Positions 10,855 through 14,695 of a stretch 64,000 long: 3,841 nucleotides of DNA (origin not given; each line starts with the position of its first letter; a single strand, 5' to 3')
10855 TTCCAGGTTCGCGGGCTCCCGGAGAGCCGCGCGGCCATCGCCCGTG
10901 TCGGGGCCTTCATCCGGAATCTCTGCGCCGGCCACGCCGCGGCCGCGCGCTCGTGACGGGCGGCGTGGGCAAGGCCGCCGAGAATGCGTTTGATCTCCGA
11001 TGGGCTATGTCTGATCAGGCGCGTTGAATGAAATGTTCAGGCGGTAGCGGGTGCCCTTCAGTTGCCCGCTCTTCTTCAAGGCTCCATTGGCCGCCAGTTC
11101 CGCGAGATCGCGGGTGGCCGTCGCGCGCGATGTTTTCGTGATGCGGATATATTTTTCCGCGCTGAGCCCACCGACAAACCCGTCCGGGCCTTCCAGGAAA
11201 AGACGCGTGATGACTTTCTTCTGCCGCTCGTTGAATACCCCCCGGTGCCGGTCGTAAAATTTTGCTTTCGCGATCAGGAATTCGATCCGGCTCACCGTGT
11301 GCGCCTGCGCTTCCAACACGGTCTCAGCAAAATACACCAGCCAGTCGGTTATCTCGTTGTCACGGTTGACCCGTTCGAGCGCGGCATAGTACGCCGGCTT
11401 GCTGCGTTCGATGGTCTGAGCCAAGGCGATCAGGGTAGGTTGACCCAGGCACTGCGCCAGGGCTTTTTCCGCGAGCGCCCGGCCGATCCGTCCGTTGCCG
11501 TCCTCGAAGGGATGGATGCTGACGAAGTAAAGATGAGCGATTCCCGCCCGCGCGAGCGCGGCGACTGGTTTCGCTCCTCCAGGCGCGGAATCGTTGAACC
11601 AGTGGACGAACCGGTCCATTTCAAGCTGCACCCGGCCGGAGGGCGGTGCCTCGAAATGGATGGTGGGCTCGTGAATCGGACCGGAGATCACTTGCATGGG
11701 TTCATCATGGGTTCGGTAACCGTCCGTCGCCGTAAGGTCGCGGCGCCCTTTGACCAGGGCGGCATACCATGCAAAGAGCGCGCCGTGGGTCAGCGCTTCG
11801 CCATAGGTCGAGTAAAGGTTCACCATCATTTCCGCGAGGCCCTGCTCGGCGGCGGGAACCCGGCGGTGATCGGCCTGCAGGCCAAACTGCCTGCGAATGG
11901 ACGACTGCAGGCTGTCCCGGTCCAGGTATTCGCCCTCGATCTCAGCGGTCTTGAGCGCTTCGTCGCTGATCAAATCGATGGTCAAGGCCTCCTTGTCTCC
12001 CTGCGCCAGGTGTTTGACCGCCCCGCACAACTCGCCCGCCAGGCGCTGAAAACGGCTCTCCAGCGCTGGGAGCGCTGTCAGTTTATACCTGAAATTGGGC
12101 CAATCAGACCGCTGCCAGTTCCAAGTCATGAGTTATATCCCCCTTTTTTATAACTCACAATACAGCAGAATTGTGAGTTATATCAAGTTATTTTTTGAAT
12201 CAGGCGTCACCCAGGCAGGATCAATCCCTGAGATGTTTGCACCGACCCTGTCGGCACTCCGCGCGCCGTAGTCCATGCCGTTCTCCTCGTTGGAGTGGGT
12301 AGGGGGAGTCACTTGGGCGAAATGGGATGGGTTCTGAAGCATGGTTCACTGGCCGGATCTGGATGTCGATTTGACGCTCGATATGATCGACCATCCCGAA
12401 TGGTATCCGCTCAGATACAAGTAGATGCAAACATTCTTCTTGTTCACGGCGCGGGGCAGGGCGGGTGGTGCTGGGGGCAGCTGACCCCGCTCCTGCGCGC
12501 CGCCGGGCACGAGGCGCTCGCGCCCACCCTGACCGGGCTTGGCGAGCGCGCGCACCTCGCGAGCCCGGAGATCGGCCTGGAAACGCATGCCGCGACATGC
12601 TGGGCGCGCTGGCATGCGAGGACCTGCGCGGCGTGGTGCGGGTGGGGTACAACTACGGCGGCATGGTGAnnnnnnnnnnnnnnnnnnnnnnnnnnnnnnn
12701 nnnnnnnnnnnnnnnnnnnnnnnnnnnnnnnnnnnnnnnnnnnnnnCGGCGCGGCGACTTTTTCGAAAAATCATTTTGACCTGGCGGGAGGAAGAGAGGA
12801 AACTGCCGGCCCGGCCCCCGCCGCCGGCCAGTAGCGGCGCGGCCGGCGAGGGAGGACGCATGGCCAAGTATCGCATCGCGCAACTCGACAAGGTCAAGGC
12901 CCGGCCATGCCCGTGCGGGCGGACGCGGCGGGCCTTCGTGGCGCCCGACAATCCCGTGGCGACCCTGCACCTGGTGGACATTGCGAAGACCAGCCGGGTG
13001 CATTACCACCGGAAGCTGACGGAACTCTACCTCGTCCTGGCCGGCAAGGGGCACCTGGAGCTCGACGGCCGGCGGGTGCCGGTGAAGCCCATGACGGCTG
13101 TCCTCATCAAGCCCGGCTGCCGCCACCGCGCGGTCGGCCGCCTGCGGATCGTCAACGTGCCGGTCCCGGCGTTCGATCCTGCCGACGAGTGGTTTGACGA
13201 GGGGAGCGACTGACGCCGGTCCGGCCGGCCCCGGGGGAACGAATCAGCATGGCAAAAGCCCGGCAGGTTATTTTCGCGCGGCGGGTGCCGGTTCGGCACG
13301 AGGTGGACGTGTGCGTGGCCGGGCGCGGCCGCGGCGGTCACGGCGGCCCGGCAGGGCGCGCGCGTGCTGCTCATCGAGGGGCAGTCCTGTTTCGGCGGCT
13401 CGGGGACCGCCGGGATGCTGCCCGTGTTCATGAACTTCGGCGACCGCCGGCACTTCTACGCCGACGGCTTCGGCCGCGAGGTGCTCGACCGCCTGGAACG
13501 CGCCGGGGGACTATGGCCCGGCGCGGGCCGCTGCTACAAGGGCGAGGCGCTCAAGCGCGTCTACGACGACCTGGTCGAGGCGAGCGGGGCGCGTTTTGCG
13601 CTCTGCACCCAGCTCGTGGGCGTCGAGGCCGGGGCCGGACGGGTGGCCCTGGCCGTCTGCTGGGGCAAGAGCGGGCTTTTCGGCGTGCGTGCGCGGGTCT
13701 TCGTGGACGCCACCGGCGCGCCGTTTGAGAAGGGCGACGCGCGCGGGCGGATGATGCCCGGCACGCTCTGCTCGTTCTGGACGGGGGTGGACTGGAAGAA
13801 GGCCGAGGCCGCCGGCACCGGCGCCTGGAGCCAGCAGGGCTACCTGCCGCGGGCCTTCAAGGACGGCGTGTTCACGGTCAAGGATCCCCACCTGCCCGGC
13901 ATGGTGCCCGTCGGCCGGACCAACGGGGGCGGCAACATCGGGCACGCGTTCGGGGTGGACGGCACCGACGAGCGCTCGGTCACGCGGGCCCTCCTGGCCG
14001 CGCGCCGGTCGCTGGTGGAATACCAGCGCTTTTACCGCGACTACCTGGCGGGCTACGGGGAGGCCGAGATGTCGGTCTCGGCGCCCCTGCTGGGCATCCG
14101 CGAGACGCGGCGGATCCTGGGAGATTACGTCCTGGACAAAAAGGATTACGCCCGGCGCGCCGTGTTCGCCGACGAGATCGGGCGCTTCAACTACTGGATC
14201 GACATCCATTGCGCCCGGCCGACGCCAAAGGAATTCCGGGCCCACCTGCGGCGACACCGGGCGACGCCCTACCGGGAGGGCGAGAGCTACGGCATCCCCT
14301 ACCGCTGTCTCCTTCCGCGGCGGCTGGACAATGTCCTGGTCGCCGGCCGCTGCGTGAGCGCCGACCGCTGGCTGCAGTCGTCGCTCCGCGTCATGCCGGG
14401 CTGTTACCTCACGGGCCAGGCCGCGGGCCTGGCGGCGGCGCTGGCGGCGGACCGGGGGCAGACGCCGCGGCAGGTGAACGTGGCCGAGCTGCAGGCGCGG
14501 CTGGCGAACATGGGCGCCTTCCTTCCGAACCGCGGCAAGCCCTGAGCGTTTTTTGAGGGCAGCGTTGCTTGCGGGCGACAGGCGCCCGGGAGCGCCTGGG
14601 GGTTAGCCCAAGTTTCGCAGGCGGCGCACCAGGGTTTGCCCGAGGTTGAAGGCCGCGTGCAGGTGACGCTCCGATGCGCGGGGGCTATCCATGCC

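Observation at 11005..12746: Low-GC Fic gene with an operator-like palindrome, next to a decayed esterase gene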

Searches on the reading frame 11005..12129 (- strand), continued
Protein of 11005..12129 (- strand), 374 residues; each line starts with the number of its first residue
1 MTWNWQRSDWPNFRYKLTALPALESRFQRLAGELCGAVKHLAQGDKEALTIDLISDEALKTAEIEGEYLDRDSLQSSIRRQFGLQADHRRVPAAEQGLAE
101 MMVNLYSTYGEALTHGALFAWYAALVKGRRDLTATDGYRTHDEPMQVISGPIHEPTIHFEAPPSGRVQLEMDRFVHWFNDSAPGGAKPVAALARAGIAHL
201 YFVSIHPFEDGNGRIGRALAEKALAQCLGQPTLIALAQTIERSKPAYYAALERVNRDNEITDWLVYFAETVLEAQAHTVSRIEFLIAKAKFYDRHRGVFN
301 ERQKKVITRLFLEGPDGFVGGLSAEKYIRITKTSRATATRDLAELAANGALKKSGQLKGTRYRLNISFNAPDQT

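Call 48: predict_structure(alignment_id=A1)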
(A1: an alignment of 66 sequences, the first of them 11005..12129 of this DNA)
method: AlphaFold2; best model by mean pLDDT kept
length: 374 residues; sequences in the alignment: 66
mean_pLDDT: 91.5   pTM: 0.88
mean pLDDT of the five models: 91.5, 91.3, 91.1, 89.7, 89.6
residues with pLDDT >= 90: 265; 70-90: 102; 50-70: 4; < 50: 3
segments of 3 or more residues with pLDDT < 50: 372-374
pLDDT, mean of each block of 10 residues (from residue 1): 92 96 96 85 85 93 91 93 88 94 97 98 91 83 84 87 94 99 98 98 95 95 97 93 93 95 98 92 85 92 93 81 94 96 96 88 82 40
secondary structure, 60 per line:
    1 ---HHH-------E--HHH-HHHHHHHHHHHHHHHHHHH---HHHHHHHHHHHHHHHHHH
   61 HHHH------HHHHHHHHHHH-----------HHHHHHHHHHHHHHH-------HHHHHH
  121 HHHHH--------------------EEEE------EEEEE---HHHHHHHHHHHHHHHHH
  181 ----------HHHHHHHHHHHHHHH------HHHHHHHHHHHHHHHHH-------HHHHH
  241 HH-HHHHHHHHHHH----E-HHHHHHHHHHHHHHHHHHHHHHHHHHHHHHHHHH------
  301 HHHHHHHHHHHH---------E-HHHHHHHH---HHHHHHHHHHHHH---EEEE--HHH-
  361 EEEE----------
elements in order: H21-39 H43-64 H71-81 H93-107 H115-125 E146-149 E156-160 H164-180 H191-205 H212-228 H236-242 H244-254 H261-294 H301-312 H324-331 H335-347 E351-354 E361-364

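Call 52: fold_search(model_id=the predicted structure, library=pdb)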
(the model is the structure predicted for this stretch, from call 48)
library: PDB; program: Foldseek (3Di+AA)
matches with E <= 10: 886; with E <= 0.001: 45
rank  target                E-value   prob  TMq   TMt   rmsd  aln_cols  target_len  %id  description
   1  8cil_B                2.5e-23  1.00  0.85  0.90   2.2       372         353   34  Crystal structure of Coxiella burnetii Fic protein 2 (released 2023-11-15)
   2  8cil_A                4.7e-23  1.00  0.86  0.88   3.1       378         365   34  Crystal structure of Coxiella burnetii Fic protein 2 (released 2023-11-15)
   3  7cb8_A                5.4e-11  1.00  0.55  0.53  10.1       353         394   20  Structure of a FIC-domain protein from Mycobacterium marinum in complex with CDP (released 2021-08-18)
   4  4rgl                  1.5e-10  1.00  0.53  0.60  10.5       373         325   17  Crystal structure of a Fic family protein (Dde_2494) from Desulfovibrio desulfuricans G20 at 2.70 A resolution (released 2014-10-29)
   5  3eqx_B                6.4e-10  1.00  0.57  0.59   9.8       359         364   19  CRYSTAL STRUCTURE OF A FIC FAMILY PROTEIN (SO_4266) FROM SHEWANELLA ONEIDENSIS AT 1.6 A RESOLUTION (released 2008-10-14)
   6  3zcn_A                1.1e-09  1.00  0.60  0.61   9.5       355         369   18  Fic protein from SHEWANELLA ONEIDENSIS in complex with ATP (released 2013-06-19)
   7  3zec_A                1.3e-09  1.00  0.59  0.60   9.7       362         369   18  Fic protein from SHEWANELLA ONEIDENSIS (E73G mutant) in complex with AMPPNP (released 2013-06-19)
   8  3zec_B                1.4e-09  1.00  0.59  0.59   9.7       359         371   17  Fic protein from SHEWANELLA ONEIDENSIS (E73G mutant) in complex with AMPPNP (released 2013-06-19)
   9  7cb8_B                1.5e-09  1.00  0.56  0.54  10.1       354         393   20  Structure of a FIC-domain protein from Mycobacterium marinum in complex with CDP (released 2021-08-18)
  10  3eqx_A                2.2e-09  1.00  0.59  0.60   9.5       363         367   19  CRYSTAL STRUCTURE OF A FIC FAMILY PROTEIN (SO_4266) FROM SHEWANELLA ONEIDENSIS AT 1.6 A RESOLUTION (released 2008-10-14)
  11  7xux_A                3.8e-08  1.00  0.52  0.53  12.4       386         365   18  Crystal structure of a FIC domain containnig protein (released 2022-12-21)
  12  7xux_B                4.9e-08  1.00  0.53  0.54  11.7       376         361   19  Crystal structure of a FIC domain containnig protein (released 2022-12-21)
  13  6i7k                  1.8e-07  1.00  0.48  0.53   5.2       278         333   21  Crystal structure of monomeric FICD mutant L258D complexed with MgATP (released 2019-09-25)
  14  4u07_A                3.2e-07  1.00  0.49  0.56   5.0       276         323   21  ATP bound to eukaryotic FIC domain containing protein (released 2014-12-10)
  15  6i7l                  3.9e-07  1.00  0.47  0.52   5.5       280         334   22  Crystal structure of monomeric FICD mutant L258D complexed with MgAMP-PNP (released 2019-09-25)
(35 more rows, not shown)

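Call 58: search_protein_families(library=ncbifam, proteins=[window:11005-12129:-], max_evalue=0.001)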
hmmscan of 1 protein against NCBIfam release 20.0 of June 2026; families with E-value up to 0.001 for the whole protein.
window:11005-12129:- (374 aa): 3 families
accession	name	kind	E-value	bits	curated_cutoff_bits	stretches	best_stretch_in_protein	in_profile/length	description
NF046030.1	ProtAdlyltaseSoFic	equivalog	1.5e-16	60.3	550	1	188-309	175-294/361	protein adenylyltransferase Fic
NF041381.1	XopAC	subfamily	3.2e-07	29.4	450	1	98-226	289-413/451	XopAC/AvrAC family type III secretion system effector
TIGR02613.1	mob_myst_B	hypoth_equivalog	0.00061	19.7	124.4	1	199-261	116-179/186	mobile mystery protein B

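Call 59: search_protein_families(library=padloc, proteins=[window:11005-12129:-], max_evalue=0.001)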
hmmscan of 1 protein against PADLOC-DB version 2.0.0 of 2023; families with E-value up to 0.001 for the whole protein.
window:11005-12129:- (374 aa): 6 families
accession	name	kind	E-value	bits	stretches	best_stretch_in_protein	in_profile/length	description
PDLC03963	SoFic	-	3.9e-41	139.6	1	26-359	31-345/361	-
PDLC04966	PDC-S24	-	6.6e-15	52.9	1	111-256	230-370/497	-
PDLC04836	PDC-S04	-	1.9e-10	38.3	1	166-280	135-232/244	-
PDLC04837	PDC-S04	-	3.7e-10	37.5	1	99-268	71-221/234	-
PDLC04839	PDC-S04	-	4.4e-08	31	1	162-256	95-188/205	-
PDLC04840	PDC-S04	-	2.5e-07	28.7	1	197-238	147-188/227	-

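Call 60: search_protein_families(library=phrogs, proteins=[window:11005-12129:-], max_evalue=0.001)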
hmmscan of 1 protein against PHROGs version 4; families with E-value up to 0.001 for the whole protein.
window:11005-12129:- (374 aa): 4 families
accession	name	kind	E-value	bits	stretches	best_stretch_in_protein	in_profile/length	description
phrog_5978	-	unknown function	7.3e-44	151.3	1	45-362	44-352/364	-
phrog_11900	-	unknown function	2.9e-09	37.8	1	148-267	105-213/230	-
phrog_13548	-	unknown function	4.7e-07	30.1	1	189-266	185-264/379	-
phrog_23170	-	unknown function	0.00019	22.1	1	99-254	28-172/191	-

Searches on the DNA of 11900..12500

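Call 13: search_rna_families(source=window, start=11900, end=12500, threshold=evalue, max_evalue=10)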
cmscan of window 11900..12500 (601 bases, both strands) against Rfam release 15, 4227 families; matches with E-value up to 10: 4.
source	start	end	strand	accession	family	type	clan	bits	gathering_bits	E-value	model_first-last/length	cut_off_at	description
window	12102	12165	-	RF02063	STnc350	Gene; sRNA;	-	17.4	60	1.6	1-68/68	no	Salmonella enterica sRNA STnc350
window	12113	12188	-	RF03069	malK-I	Cis-reg;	-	15.3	60.3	3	1-181/181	no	malK-I RNA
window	12151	12206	-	RF01402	STnc150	Gene; sRNA;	-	10.7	60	9.5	1-267/267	no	STnc150 Hfq binding RNA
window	12149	12182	-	RF02637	EF0408_EF0409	Gene; sRNA;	-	9.7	440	5.5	375-408/412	no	Enterococcus sRNA EF0408_EF0409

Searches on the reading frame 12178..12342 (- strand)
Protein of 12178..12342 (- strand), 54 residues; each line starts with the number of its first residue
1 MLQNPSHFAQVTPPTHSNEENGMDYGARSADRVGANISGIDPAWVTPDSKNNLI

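Call 4: search_protein_families(library=pfam, proteins=[window:12178-12342:-], max_evalue=0.01)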
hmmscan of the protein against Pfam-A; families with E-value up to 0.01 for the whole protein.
window:12178-12342:- (54 aa): 0 families

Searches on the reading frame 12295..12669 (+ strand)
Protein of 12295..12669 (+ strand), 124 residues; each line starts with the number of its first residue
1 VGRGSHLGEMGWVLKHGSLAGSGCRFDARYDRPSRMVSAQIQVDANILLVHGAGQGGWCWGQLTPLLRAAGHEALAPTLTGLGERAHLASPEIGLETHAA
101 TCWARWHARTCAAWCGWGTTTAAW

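Call 4: search_protein_families(library=pfam, proteins=[window:12295-12669:+], max_evalue=0.01)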
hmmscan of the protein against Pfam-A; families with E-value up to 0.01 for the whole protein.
window:12295-12669:+ (124 aa): 1 family
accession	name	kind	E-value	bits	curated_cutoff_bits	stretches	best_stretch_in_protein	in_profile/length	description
PF12697.13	Abhydrolase_6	-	5e-05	24.5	26.3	1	47-91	1-49/217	Alpha/beta hydrolase family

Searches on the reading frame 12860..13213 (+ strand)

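Call 4: search_protein_families(library=pfam, proteins=[window:12860-13213:+], max_evalue=0.01)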
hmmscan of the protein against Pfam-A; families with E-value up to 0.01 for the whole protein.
window:12860-13213:+ (117 aa): 2 families
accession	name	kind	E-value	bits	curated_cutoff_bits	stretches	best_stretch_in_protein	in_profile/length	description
PF07883.17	Cupin_2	-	8.6e-09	35.4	27.2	1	44-91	10-56/70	Cupin domain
PF02311.25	AraC_binding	-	4.6e-05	23.6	21.1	1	48-90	19-60/135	AraC-like ligand binding domain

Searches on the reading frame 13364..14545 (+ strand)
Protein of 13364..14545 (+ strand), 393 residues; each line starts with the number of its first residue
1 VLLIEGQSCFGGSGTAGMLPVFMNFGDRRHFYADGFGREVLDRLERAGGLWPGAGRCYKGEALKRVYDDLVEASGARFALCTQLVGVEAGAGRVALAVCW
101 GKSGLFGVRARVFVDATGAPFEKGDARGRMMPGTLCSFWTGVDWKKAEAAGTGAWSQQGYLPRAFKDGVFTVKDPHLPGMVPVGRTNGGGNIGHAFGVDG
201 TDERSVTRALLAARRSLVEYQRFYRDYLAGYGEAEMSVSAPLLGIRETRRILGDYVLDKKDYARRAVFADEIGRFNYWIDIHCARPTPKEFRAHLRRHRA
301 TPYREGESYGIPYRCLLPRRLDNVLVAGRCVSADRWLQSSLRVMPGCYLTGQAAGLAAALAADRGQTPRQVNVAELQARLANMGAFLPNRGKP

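Call 4: search_protein_families(library=pfam, proteins=[window:13364-14545:+], max_evalue=0.01)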
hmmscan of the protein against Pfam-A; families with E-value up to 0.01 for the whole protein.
window:13364-14545:+ (393 aa): 1 family
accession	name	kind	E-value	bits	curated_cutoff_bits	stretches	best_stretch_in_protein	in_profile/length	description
PF12831.13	FAD_oxidored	-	5.9e-73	247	27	1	2-380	26-416/416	FAD dependent oxidoreductase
